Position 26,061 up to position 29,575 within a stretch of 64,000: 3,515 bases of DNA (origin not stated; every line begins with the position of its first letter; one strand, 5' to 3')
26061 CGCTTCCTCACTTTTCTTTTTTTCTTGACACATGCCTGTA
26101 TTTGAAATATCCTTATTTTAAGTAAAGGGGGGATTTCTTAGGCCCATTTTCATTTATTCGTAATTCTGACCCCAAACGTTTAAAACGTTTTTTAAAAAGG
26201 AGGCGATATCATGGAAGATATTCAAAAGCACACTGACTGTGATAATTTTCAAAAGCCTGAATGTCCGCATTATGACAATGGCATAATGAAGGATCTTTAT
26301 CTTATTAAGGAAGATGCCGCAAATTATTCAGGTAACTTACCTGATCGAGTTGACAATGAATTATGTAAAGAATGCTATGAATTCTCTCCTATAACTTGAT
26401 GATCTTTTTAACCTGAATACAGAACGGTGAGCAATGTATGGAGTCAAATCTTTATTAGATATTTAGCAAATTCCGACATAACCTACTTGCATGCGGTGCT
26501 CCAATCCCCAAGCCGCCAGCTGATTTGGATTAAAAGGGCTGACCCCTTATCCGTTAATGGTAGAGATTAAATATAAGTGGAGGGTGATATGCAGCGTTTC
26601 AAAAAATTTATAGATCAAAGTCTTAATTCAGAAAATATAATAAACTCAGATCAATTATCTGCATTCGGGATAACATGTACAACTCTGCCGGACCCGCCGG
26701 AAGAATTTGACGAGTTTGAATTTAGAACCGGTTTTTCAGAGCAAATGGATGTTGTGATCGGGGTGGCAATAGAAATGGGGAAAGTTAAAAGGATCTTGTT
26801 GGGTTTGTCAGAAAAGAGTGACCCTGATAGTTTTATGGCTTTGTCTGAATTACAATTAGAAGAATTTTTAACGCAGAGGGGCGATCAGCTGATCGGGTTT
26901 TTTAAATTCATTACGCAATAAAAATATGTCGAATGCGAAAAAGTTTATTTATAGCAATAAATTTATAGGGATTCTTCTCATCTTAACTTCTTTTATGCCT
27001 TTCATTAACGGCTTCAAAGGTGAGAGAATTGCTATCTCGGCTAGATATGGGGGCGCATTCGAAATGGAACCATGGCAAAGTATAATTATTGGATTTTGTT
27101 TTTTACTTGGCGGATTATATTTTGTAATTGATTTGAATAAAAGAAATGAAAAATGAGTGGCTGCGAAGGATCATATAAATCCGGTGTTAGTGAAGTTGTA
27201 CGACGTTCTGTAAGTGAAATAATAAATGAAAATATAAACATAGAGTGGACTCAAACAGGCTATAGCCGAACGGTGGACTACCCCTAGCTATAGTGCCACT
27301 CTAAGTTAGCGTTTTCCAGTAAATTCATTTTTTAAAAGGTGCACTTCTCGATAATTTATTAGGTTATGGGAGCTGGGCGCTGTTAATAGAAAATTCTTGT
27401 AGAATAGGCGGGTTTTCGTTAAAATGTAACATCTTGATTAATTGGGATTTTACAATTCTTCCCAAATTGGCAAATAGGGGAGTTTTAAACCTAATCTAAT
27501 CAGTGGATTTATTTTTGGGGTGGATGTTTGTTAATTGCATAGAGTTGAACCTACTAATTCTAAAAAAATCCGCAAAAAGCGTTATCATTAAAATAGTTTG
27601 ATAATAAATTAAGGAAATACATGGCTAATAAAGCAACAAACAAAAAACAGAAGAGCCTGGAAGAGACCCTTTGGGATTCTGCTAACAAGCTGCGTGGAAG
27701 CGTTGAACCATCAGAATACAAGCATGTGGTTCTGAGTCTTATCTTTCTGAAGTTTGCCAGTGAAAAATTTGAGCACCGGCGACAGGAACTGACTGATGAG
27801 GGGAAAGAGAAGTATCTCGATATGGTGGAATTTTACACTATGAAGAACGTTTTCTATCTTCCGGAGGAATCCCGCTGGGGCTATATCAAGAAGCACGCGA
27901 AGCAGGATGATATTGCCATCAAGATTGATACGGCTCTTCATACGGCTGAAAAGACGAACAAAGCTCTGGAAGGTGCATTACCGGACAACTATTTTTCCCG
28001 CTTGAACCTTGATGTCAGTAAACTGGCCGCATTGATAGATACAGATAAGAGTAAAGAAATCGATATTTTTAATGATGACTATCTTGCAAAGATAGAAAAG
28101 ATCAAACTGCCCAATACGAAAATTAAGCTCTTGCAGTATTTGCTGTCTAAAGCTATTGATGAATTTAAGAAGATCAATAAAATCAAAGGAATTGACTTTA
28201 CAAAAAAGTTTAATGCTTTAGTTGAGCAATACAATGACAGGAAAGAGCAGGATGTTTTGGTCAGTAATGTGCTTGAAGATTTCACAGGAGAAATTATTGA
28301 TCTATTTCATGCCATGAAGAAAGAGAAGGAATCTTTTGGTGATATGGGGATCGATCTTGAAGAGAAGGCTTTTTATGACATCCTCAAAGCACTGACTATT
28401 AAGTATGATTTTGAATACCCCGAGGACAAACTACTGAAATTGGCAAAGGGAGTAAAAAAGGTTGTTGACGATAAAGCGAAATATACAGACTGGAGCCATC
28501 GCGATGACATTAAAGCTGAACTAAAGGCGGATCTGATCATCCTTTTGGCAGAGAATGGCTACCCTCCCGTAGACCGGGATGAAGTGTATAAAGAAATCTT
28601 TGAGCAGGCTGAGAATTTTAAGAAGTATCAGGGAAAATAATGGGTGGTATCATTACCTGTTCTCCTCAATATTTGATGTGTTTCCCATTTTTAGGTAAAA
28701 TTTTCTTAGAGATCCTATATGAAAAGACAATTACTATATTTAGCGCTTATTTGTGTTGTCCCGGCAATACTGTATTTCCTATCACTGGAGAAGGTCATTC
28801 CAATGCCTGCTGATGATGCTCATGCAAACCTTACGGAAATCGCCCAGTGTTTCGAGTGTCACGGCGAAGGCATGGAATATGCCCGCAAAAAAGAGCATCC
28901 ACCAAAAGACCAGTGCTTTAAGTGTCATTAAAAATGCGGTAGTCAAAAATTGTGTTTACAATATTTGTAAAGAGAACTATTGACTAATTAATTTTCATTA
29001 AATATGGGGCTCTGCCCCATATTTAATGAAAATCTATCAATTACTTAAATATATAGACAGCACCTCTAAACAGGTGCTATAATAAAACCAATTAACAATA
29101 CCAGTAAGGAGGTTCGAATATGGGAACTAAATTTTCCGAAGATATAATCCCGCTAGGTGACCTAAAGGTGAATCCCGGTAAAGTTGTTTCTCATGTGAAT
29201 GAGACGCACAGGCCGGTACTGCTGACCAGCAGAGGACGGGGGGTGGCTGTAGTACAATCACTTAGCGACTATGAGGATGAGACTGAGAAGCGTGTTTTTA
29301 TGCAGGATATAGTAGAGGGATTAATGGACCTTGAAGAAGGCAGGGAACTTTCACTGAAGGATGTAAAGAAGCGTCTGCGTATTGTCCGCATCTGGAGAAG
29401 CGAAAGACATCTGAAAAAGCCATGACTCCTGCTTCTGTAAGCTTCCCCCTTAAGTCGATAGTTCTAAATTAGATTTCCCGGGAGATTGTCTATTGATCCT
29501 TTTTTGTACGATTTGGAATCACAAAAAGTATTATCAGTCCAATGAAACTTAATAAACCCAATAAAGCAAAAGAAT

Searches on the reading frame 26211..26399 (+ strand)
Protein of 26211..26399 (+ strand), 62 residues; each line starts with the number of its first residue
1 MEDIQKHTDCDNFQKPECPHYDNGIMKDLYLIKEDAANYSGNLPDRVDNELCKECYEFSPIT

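Call 14: search_protein_families(library=pfam, proteins=[window:26211-26399:+], max_evalue=0.01)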
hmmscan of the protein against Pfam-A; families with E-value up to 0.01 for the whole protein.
window:26211-26399:+ (62 aa): 0 families

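Call 37: find_homologous_proteins(query=window:26211-26399:+, max_evalue=0.001)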
Query window:26211-26399:+ (62 aa): 7 proteins with E <= 0.001 among 7 candidates.
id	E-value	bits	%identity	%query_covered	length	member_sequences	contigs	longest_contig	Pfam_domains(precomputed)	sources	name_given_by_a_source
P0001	2.4e-37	143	100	100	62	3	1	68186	-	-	-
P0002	2.3e-30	121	85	100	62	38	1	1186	-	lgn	-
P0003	4.6e-29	117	82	100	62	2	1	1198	-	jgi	jgi:hypothetical protein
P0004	1.1e-28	116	82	100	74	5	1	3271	-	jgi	jgi:hypothetical protein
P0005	2.6e-25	105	74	100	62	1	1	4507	-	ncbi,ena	-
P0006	1.1e-24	103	76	100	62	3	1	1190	-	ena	-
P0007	1.8e-10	58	90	47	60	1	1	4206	-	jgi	jgi:hypothetical protein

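Call 38: find_encoding_contigs(protein=P0005, flank=10000)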
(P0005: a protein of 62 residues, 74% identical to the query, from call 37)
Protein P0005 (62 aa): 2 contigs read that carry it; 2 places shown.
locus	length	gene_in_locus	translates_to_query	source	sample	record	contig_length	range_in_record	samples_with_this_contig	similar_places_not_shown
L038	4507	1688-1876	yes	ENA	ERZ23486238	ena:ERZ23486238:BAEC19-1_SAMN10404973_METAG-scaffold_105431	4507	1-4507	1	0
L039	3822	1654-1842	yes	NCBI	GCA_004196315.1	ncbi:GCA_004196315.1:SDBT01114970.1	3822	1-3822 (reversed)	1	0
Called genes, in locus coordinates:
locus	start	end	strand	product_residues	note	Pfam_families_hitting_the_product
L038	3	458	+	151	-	?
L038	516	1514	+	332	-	PF17651:Raco_middle, PF14574:RACo_C_ter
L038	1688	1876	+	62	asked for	-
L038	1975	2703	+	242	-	PF00561:Abhydrolase_1 (faint), PF02089:Palm_thioest, PF24096:DUF7379 (weak)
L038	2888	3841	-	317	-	PF03193:RsgA_GTPase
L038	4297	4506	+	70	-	?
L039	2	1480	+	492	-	?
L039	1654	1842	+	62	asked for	-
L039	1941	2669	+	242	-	PF00561:Abhydrolase_1 (faint), PF02089:Palm_thioest, PF24096:DUF7379 (weak)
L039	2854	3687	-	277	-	PF03193:RsgA_GTPase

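Call 39: find_encoding_contigs(protein=P0004, flank=10000)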
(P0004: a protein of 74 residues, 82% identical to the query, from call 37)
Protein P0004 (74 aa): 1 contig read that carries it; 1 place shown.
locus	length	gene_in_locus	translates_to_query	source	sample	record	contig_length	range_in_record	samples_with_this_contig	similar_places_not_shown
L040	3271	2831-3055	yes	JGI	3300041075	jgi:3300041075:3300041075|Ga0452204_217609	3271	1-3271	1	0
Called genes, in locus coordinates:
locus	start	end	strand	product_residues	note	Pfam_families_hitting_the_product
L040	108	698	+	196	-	PF01965:DJ-1_PfpI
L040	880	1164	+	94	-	PF27389:AZC_3924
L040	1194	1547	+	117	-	PF11225:DUF3024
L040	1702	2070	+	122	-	-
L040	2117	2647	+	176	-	PF01209:Ubie_methyltran, PF13489:Methyltransf_23, PF01728:FtsJ (weak), PF05175:MTS, PF13847:Methyltransf_31, PF08241:Methyltransf_11, PF08242:Methyltransf_12, PF13649:Methyltransf_25, +4 more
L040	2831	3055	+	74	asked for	-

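Call 40: find_encoding_contigs(protein=P0007, flank=10000)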
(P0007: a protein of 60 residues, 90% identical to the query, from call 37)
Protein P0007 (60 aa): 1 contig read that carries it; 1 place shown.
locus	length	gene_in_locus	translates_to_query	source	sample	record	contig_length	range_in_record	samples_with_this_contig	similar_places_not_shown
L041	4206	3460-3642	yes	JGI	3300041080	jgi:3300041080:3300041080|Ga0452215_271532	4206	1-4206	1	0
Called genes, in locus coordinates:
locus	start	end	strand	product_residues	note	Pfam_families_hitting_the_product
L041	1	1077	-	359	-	?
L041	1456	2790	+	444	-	PF04851:ResIII (weak), PF00270:DEAD, PF00271:Helicase_C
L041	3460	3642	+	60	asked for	-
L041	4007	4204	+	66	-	?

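Call 42: find_encoding_contigs(protein=P0002, flank=10000, max_places=10)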
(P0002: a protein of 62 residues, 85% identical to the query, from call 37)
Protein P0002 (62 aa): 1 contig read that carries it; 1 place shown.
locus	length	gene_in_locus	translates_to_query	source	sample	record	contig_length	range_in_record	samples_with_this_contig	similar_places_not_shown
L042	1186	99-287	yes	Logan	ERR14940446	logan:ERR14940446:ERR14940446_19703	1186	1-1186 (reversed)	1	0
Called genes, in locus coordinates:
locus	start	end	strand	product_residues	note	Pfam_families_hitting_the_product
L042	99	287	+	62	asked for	-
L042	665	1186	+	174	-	?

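Call 43: find_encoding_contigs(protein=P0003, flank=10000, max_places=10)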
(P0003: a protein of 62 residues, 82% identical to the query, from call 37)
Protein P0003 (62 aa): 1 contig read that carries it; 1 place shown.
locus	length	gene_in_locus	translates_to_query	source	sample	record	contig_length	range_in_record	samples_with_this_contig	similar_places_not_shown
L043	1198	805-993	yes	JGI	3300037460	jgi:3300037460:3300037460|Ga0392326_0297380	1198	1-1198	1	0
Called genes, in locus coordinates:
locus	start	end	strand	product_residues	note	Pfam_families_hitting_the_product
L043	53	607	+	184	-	-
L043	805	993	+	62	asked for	-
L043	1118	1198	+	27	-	?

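Call 44: find_encoding_contigs(protein=P0006, flank=10000, max_places=10)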
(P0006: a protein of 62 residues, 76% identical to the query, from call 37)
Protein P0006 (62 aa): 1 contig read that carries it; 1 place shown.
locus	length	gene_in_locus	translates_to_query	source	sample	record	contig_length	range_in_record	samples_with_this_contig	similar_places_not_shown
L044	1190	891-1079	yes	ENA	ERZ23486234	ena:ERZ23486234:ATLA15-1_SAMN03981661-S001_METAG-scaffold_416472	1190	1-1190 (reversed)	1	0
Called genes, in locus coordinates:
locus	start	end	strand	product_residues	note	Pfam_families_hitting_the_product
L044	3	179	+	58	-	?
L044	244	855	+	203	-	PF00258:Flavodoxin_1 (weak), PF02525:Flavodoxin_2 (weak), PF03358:FMN_red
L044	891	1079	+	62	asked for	-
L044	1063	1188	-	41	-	?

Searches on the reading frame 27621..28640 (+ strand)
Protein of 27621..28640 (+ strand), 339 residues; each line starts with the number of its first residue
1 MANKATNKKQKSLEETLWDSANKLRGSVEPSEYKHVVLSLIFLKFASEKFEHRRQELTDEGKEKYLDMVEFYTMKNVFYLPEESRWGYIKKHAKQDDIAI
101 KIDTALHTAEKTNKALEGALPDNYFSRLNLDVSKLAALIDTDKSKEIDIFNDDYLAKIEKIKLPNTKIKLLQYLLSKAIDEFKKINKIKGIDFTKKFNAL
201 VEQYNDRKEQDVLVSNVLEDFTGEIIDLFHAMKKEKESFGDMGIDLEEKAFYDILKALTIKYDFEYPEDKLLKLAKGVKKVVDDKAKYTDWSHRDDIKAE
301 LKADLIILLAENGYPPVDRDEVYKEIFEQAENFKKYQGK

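Call 11: search_protein_families(library=pfam, proteins=[window:27621-28640:+], max_evalue=0.01)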
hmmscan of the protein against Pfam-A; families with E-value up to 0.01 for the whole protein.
window:27621-28640:+ (339 aa): 2 families
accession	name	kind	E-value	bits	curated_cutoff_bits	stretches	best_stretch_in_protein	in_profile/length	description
PF11867.13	T1RH-like_C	-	3.7e-52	178.2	26.8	1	142-335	144-328/329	Type I restriction enzyme HindI endonuclease subunit-like, C-terminal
PF12161.14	HsdM_N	-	7.2e-23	82.1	24.5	1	13-140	1-133/135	HsdM N-terminal domain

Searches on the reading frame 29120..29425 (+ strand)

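Call 11: search_protein_families(library=pfam, proteins=[window:29120-29425:+], max_evalue=0.01)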
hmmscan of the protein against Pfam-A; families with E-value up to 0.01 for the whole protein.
window:29120-29425:+ (101 aa): 1 family
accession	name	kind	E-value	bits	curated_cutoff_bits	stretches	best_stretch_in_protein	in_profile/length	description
PF02604.26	PhdYeFM_antitox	-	1e-15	57.7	29.8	1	7-78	1-72/74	Antitoxin Phd_YefM, type II toxin-antitoxin system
